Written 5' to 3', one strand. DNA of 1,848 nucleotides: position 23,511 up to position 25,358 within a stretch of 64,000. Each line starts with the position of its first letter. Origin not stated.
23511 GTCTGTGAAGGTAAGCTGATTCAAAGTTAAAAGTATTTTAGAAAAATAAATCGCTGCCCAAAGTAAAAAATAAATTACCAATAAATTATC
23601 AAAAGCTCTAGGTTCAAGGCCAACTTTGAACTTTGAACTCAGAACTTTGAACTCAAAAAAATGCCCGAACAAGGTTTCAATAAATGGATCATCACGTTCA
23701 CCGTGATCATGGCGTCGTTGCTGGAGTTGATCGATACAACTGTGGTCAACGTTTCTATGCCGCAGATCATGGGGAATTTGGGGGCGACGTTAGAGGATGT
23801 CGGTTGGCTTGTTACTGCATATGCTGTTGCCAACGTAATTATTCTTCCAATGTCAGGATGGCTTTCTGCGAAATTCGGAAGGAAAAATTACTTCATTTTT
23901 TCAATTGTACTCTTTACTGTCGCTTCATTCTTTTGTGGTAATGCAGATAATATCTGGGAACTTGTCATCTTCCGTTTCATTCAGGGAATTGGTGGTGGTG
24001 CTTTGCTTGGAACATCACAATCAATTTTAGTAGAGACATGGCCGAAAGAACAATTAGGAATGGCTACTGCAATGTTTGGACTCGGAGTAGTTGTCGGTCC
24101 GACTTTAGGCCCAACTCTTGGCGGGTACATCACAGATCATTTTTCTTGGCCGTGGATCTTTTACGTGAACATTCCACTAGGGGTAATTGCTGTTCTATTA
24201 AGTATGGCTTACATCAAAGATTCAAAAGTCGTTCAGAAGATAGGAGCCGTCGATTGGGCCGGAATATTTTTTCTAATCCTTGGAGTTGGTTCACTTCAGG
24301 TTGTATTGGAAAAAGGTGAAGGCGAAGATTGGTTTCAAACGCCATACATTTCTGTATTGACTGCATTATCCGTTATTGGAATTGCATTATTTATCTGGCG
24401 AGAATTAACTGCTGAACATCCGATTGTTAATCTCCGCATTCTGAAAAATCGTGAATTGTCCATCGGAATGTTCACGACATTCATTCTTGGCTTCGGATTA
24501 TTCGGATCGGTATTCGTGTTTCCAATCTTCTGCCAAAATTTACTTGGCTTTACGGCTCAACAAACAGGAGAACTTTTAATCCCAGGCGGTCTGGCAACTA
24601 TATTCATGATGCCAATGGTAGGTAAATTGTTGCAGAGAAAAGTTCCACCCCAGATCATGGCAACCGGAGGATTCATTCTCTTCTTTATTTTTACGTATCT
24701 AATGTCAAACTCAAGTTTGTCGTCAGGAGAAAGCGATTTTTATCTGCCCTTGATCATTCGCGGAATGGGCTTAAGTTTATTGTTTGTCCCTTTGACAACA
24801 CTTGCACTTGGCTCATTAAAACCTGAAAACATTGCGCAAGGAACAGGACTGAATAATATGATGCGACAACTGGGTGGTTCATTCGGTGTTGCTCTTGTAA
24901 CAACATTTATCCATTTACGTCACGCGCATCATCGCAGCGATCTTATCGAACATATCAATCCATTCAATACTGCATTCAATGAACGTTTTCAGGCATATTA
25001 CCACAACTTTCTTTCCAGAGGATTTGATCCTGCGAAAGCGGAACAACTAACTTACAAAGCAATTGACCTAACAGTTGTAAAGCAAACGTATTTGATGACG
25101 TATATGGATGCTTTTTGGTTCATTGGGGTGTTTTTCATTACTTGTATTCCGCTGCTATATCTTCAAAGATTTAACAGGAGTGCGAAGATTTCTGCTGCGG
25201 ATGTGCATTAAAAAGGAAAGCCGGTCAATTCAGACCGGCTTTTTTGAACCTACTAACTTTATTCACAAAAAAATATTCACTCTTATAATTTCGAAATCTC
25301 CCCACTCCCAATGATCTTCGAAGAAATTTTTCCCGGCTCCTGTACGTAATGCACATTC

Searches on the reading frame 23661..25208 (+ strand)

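Call 72: search_protein_families(library=pfam, proteins=[window:23661-25208:+], max_evalue=0.00001)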
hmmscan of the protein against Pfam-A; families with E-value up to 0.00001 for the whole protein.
window:23661-25208:+ (516 aa): 3 families
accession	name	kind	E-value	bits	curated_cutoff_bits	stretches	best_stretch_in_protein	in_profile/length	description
PF07690.21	MFS_1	-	3.8e-61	207.4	33.4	1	17-409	3-346/347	Major Facilitator Superfamily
PF00083.30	Sugar_tr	-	7.3e-14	51.9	22.3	1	43-182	44-189/452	Sugar (and other) transporter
PF06609.19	TRI12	-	5.5e-07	28.9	23.2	1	31-288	65-334/599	Fungal trichothecene efflux pump (TRI12)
